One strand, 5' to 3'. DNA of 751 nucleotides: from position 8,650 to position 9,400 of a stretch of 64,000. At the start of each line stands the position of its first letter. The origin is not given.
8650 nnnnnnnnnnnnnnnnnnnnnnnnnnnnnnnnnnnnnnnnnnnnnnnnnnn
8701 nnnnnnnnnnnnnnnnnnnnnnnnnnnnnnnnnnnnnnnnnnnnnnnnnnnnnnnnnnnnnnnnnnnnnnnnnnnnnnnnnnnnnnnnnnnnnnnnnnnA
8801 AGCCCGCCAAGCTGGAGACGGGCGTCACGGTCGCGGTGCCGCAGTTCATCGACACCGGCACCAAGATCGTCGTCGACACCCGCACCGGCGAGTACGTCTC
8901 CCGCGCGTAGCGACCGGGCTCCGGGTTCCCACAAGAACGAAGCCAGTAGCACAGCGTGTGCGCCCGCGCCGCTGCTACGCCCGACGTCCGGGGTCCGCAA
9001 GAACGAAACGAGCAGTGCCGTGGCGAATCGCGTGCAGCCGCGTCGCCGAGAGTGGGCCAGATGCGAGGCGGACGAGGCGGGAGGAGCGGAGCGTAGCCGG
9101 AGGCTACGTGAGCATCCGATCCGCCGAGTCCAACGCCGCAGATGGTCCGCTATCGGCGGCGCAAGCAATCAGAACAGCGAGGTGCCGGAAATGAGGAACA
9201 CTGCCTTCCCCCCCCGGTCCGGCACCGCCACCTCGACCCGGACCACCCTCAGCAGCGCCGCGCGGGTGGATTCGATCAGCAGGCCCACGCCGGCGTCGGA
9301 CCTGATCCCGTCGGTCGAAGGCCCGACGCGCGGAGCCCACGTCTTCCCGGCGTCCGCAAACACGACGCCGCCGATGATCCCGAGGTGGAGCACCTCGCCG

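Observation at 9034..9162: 129-nt structured interspersed element: three near-identical same-orientation copies, each abutting the stop codon of a minus-strand gene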

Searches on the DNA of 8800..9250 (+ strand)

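Call 11: search_rna_families(source=window, start=8800, end=9250, threshold=evalue, max_evalue=10, show_alignments=2)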
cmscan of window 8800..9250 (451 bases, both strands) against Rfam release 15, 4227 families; matches with E-value up to 10: 3.
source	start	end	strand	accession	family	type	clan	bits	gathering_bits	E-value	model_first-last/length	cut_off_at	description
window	9114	9243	-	RF02118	FMR1-AS1_2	Gene; lncRNA;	-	20.2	80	9.9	1-127/127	no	FMR1 antisense RNA 1 conserved region 2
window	9174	9233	-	RF00802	mir-207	Gene; miRNA;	-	18.2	88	0.97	1-78/78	no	mir-207 microRNA precursor family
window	8831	8888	-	RF03559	mir-8303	Gene; miRNA;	-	16.9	90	0.98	1-58/58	no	mir-8303 microRNA precursor family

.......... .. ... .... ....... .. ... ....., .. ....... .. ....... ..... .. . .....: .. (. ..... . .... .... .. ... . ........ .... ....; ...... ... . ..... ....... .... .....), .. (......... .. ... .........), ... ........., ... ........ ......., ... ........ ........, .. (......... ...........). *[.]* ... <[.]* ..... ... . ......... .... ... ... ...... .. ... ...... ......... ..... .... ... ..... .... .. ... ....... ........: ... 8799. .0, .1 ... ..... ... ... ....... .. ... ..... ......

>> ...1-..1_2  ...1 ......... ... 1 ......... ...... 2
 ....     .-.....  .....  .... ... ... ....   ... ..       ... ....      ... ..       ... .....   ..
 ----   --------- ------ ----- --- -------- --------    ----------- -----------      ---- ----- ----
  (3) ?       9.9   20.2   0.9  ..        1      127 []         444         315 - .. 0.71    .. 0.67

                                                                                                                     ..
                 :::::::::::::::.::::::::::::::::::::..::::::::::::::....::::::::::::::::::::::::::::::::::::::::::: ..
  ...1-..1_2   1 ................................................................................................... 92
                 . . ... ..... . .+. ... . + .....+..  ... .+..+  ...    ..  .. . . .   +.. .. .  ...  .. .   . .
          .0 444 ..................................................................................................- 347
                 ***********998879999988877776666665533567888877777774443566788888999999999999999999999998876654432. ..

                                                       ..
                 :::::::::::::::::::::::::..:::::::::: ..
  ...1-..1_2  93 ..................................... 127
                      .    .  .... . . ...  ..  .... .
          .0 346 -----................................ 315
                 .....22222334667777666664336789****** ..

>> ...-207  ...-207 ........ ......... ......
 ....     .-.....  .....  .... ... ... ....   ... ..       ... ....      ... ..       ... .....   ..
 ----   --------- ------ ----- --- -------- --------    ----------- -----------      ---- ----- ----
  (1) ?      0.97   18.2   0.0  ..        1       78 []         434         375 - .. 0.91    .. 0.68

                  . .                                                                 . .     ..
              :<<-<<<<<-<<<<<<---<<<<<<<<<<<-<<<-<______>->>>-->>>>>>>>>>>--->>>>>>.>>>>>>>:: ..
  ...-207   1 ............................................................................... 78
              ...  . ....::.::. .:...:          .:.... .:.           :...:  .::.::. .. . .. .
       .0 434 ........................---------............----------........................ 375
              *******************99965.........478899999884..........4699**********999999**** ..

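Call 25: build_rna_model(alignment_id=A2)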
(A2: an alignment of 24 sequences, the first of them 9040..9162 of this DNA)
Model R1 built from alignment A2 (24 sequences, 127 columns); structure: RNAalifold consensus.
model positions 123; base pairs 43; branch points 0; effective number of sequences 0.7; information 0.59 bits per position. Calibrated on 0.2 Mb of random sequence (short: E-values are rough).
structure used (alignment columns):
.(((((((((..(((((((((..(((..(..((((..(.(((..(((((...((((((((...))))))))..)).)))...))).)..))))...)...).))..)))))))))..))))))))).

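Call 26: search_with_rna_model(model_id=R1, sources=[window, L001, L002, L003, L004, L005, L006, L007, L008, L009, L010, L011, L012, L013, L014, L015, L016, L017, L018, L019, L020, L021, L022, L023, L024, L025, L026, L027, L028], max_evalue=1)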
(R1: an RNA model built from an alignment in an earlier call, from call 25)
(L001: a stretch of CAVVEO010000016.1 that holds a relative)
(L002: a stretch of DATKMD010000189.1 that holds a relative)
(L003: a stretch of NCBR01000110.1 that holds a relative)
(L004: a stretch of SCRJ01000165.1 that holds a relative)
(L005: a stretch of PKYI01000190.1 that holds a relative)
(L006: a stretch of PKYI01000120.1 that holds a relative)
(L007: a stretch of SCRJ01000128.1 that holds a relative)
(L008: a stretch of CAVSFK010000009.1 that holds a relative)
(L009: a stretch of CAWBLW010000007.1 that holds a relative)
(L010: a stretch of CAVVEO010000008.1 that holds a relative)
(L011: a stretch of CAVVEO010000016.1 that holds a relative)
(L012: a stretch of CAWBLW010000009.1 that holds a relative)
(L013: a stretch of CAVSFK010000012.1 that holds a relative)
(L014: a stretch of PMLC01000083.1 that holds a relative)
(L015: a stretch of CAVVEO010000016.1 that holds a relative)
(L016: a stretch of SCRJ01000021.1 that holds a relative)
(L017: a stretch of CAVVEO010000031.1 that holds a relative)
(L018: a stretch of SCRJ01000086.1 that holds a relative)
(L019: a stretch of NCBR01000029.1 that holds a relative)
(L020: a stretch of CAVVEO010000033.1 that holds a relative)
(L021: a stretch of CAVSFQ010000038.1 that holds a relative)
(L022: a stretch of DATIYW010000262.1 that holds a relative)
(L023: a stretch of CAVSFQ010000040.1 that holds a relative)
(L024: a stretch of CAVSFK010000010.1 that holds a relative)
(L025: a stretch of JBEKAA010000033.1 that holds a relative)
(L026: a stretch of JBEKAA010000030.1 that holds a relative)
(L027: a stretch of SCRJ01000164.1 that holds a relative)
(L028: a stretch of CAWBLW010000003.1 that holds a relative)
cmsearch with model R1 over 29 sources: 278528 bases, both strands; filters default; matches with E-value up to 1: 57.
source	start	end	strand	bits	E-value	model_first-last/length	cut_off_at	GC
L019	2438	2560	+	142.4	1.4e-23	1-123/123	no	0.72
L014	7080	7202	-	140.5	3.2e-23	1-123/123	no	0.71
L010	1166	1288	-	140.5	3.2e-23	1-123/123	no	0.74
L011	4036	4158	+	140.5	3.2e-23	1-123/123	no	0.74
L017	6522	6644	-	140.5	3.2e-23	1-123/123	no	0.74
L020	273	395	-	140.5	3.2e-23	1-123/123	no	0.74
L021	1223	1345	-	140.5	3.2e-23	1-123/123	no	0.74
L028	3972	4094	-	140.5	3.2e-23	1-123/123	no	0.74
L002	2125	2247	+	138.8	6.8e-23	1-123/123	no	0.74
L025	535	657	+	138.4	7.8e-23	1-123/123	no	0.73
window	9040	9162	+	136.6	1.7e-22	1-123/123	no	0.72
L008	5321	5443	+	134.6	4e-22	1-123/123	no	0.73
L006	7534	7656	-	132.9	8.3e-22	1-123/123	no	0.72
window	21528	21650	+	132.2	1.1e-21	1-123/123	no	0.72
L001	2830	2952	+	131.6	1.4e-21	1-123/123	no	0.76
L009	7223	7345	-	131.1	1.8e-21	1-123/123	no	0.76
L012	562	684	-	130.2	2.6e-21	1-123/123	no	0.74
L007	5715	5836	+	121.8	9.6e-20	1-123/123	no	0.74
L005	426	547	-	120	2e-19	1-123/123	no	0.74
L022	2054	2177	-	119.5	2.5e-19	1-123/123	no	0.78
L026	2050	2172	+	113.3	3.5e-18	1-123/123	no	0.72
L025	6043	6166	+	111.3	8.3e-18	1-123/123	no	0.76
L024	1128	1250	-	109.6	1.7e-17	1-123/123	no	0.73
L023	6141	6263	+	109.5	1.8e-17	1-123/123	no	0.76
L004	3712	3830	-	98.4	2e-15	1-123/123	no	0.75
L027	3007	3125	+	97.4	3.1e-15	1-123/123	no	0.73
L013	1730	1852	-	89.1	1.1e-13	1-123/123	no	0.76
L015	2156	2280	+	86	4e-13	1-123/123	no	0.75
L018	171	243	-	78.5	9.8e-12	26-98/123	no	0.7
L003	407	531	-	64.1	4.7e-09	1-123/123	no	0.75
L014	7080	7202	+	47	6.8e-06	1-123/123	no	0.71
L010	1166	1288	+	47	6.8e-06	1-123/123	no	0.74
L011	4036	4158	-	47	6.8e-06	1-123/123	no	0.74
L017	6522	6644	+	47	6.8e-06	1-123/123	no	0.74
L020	273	395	+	47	6.8e-06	1-123/123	no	0.74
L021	1223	1345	+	47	6.8e-06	1-123/123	no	0.74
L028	3972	4094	+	47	6.8e-06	1-123/123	no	0.74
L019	2438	2560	-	47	7e-06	1-123/123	no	0.72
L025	535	657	-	45.5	1.3e-05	1-123/123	no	0.73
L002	2125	2247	-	45.3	1.4e-05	1-123/123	no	0.74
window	9040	9162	-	43.9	2.5e-05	1-123/123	no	0.72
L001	2830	2952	-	40.8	9.6e-05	1-123/123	no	0.76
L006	7534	7656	+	40.4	0.00011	1-123/123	no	0.72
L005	426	547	+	40.2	0.00012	1-123/123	no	0.74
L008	5321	5443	-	40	0.00013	1-123/123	no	0.73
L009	7223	7345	+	40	0.00013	1-123/123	no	0.76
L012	562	684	+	40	0.00014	1-123/123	no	0.74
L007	5715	5836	-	34.3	0.0015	1-123/123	no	0.74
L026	2050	2172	-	32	0.0042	1-123/123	no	0.72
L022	2054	2177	+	29.6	0.012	1-123/123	no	0.78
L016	157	229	-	28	0.023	25-99/123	no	0.68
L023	6141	6263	-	23.3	0.17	1-123/123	no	0.76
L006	3009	3093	+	22.5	0.24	1-123/123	no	0.73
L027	3014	3114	-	19.8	0.74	1-123/123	no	0.72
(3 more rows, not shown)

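Call 34: search_with_rna_model(model_id=R1, sources=[L029, L030, L031, L032, L033, L034, L035, L036, L037, L038, L039, L040, L041, L042, L043, L044, L045, L046, L047, L048, L049, L050, L051, L052, L053, L054, L055, L056, L057, L058, L059, L060, L061, L062, L063, L064, L065, L066, L067, L068, L069, L070, L071, L072, L073, L074, L075, L076, L077, L078, L079, L080, L081, L082, L083, L084, L085, L086, L087, L088, L089, L090, L091, L092, L093, L094, L095, L096, L097, L098, L099, L100, L101], max_evalue=0.0001)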
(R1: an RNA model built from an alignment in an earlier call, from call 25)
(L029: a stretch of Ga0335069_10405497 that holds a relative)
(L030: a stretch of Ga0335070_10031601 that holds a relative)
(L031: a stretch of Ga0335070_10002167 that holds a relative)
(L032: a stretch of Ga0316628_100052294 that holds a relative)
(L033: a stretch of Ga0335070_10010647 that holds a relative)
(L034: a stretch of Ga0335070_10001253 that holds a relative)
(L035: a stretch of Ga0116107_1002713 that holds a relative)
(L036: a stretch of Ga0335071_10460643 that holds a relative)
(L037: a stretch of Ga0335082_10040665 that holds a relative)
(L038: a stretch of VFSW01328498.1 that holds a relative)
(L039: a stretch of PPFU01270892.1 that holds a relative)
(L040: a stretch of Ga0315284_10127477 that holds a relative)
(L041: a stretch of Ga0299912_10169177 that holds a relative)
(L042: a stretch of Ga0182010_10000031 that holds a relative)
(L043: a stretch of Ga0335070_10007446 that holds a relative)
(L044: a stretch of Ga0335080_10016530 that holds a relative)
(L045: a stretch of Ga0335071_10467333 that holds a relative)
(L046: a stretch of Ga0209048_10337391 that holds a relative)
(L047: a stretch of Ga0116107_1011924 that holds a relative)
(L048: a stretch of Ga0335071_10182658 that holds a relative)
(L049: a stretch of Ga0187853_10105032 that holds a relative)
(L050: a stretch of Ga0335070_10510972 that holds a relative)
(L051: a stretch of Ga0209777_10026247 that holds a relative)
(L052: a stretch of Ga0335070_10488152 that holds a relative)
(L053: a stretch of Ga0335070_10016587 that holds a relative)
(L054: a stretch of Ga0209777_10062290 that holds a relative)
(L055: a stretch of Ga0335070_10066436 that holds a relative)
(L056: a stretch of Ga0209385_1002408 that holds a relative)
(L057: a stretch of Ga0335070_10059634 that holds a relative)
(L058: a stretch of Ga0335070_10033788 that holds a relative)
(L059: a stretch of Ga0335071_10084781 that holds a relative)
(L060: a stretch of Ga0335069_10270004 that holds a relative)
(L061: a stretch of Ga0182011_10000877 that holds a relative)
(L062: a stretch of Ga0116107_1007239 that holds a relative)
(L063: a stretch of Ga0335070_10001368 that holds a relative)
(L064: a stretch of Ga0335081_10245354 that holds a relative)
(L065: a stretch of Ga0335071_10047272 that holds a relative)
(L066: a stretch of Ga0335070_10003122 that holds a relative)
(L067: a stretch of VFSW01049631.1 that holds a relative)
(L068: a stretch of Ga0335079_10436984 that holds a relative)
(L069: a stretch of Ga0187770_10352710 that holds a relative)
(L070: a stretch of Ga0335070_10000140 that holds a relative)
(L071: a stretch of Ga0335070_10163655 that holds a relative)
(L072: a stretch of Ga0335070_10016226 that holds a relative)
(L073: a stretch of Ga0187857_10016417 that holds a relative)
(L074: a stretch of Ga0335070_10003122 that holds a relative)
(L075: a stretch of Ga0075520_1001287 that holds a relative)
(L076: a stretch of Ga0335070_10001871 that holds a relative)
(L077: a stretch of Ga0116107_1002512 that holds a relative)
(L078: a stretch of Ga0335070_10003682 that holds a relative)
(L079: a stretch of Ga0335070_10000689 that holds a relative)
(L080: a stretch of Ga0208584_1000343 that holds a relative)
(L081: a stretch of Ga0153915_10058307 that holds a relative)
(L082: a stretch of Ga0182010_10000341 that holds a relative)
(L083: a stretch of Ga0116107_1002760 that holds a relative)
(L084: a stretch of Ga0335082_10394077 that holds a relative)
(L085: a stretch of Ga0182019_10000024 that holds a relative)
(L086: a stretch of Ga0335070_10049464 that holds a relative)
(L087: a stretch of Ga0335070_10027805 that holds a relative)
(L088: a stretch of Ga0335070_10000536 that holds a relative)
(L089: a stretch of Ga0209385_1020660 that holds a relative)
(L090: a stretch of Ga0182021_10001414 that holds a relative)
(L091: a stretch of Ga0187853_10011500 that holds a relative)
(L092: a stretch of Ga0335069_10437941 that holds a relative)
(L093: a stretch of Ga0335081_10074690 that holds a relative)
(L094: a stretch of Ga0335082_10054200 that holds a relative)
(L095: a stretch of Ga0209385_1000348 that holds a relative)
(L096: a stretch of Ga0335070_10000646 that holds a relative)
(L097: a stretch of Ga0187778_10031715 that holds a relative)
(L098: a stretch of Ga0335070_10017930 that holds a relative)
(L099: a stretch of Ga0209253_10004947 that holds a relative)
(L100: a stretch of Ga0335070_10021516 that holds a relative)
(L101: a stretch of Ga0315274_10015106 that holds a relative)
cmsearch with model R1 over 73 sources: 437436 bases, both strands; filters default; matches with E-value up to 0.0001: 98.
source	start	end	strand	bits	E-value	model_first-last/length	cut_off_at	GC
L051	4429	4551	-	141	4e-23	1-123/123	no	0.7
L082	11212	11334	-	140.5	5e-23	1-123/123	no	0.71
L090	2250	2372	+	140.5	5e-23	1-123/123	no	0.71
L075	8352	8474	+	140.5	5.1e-23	1-123/123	no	0.74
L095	2956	3078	+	140.5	5.1e-23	1-123/123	no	0.74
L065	207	329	+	139.3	8.2e-23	1-123/123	no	0.72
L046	899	1021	-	139.2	8.6e-23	1-123/123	no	0.72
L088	6082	6204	-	139.1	9.1e-23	1-123/123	no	0.73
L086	4505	4627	-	139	9.5e-23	1-123/123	no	0.72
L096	6454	6576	+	138.8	1.1e-22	1-123/123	no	0.74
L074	12455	12577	-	138.6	1.1e-22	1-123/123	no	0.72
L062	704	826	+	138.4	1.2e-22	1-123/123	no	0.73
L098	7034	7156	-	138.3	1.3e-22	1-123/123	no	0.73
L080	186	308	-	137.9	1.5e-22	1-123/123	no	0.74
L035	6235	6357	+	137.6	1.7e-22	1-123/123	no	0.7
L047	2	124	-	137.5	1.8e-22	1-123/123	no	0.71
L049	758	880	+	137.5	1.8e-22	1-123/123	no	0.71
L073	726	848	+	137.5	1.8e-22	1-123/123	no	0.71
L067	4302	4424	+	137.4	1.9e-22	1-123/123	no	0.72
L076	1035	1157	-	137.3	2e-22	1-123/123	no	0.74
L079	4007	4129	-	136.5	2.7e-22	1-123/123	no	0.72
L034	11511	11633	+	136.2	3.2e-22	1-123/123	no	0.73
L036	425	547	+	135.9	3.6e-22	1-123/123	no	0.69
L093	2348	2470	-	135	5.2e-22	1-123/123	no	0.68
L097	138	260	-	134.8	5.6e-22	1-123/123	no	0.73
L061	3739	3861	-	134.5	6.5e-22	1-123/123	no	0.7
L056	311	433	-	132.9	1.3e-21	1-123/123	no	0.72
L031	10555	10677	+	132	1.9e-21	1-123/123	no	0.76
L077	3731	3853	-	131.9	2e-21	1-123/123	no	0.73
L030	1630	1752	+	127.4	1.3e-20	1-123/123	no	0.76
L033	9595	9717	-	124.3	5.1e-20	1-123/123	no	0.76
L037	4318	4440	-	124.3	5.2e-20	1-123/123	no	0.73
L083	7773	7893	+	124.2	5.2e-20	1-123/123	no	0.74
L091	5047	5167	-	124.2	5.2e-20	1-123/123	no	0.74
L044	288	410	+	121.7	1.5e-19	1-123/123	no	0.72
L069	928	1050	+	120.9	2.2e-19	1-123/123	no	0.72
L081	1569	1692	-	120.3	2.8e-19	1-123/123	no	0.66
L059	2500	2623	-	120.2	2.9e-19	1-123/123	no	0.72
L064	1197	1319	-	117.1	1.1e-18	1-123/123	no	0.76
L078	1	111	+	106.2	1.2e-16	13-123/123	5'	0.72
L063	13456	13577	+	105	1.9e-16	1-123/123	no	0.75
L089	1222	1346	-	97.5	4.7e-15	1-123/123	no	0.77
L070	10622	10745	-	95.4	1.2e-14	1-123/123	no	0.76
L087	5548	5669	+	92.3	4.4e-14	1-123/123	no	0.7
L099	1157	1292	+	88.1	2.6e-13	1-123/123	no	0.71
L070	12518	12642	+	87.8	2.9e-13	1-123/123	no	0.71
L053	5305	5421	-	87.7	3e-13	1-123/123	no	0.7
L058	1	89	-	85.5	8e-13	1-89/123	3'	0.73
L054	1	108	-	84.9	1e-12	1-106/123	3'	0.72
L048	1106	1231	-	83.8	1.6e-12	1-123/123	no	0.75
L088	6355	6471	-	81.9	3.6e-12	1-123/123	no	0.73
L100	3495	3617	-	78.7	1.4e-11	1-123/123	no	0.71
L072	1104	1220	+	75.2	6.4e-11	1-123/123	no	0.71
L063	5639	5713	+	72.1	2.4e-10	25-99/123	no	0.72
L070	2524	2640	-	70.8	4.2e-10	1-123/123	no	0.73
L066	413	535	+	68.3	1.2e-09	1-123/123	no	0.77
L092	141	215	-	67.9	1.4e-09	25-99/123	no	0.72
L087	6387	6475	+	64.3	6.6e-09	1-89/123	3'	0.7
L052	963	1082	+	64.1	7.4e-09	1-123/123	no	0.71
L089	2587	2657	+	64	7.8e-09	1-71/123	3'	0.75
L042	3521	3637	+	61.1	2.6e-08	1-123/123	no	0.7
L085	1034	1150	+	61.1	2.6e-08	1-123/123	no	0.7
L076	1845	1968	+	59.6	5e-08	1-123/123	no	0.73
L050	5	122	-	54.9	3.7e-07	1-123/123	no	0.74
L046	899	1021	+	50.3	2.6e-06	1-123/123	no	0.72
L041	1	74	-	49.9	3.1e-06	1-74/123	3'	0.73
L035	6235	6357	-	49.6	3.6e-06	1-123/123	no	0.7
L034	11241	11362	+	49.1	4.4e-06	1-123/123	no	0.8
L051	4429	4551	+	48.1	6.6e-06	1-123/123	no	0.7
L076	1035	1157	+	48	7.1e-06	1-123/123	no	0.74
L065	207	329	-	47.4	9e-06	1-123/123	no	0.72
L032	3490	3562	+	47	1.1e-05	26-98/123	no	0.71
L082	11212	11334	+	47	1.1e-05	1-123/123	no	0.71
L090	2250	2372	-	47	1.1e-05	1-123/123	no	0.71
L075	8352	8474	-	47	1.1e-05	1-123/123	no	0.74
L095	2956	3078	-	47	1.1e-05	1-123/123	no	0.74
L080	1565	1641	+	46.8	1.2e-05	25-99/123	no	0.74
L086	4505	4627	+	46.7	1.2e-05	1-123/123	no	0.72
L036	425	547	-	46.5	1.4e-05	1-123/123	no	0.69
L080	186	308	+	46.4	1.4e-05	1-123/123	no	0.74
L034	11511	11633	-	46.3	1.4e-05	1-123/123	no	0.73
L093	2348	2470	+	45.8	1.8e-05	1-123/123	no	0.68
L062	704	826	-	45.5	2e-05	1-123/123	no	0.73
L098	7034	7156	+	45.5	2.1e-05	1-123/123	no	0.73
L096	6454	6576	-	45.3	2.2e-05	1-123/123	no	0.74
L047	2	124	+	44.1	3.8e-05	1-123/123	no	0.71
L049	758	880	-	44.1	3.8e-05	1-123/123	no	0.71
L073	726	848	-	44.1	3.8e-05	1-123/123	no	0.71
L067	4302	4424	-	43.9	4e-05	1-123/123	no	0.72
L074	12455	12577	+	43.8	4.2e-05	1-123/123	no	0.72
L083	7773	7893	-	43.4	5e-05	1-123/123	no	0.74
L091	5047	5167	+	43.4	5e-05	1-123/123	no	0.74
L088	6082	6204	+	43.4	5.1e-05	1-123/123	no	0.73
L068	1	63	-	42.6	7.1e-05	1-63/123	3'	0.7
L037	4318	4440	+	42.5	7.4e-05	1-123/123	no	0.73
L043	4909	5024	+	42.3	7.9e-05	1-123/123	no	0.72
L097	138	260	+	42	9.3e-05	1-123/123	no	0.73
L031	10555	10677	-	41.8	9.9e-05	1-123/123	no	0.76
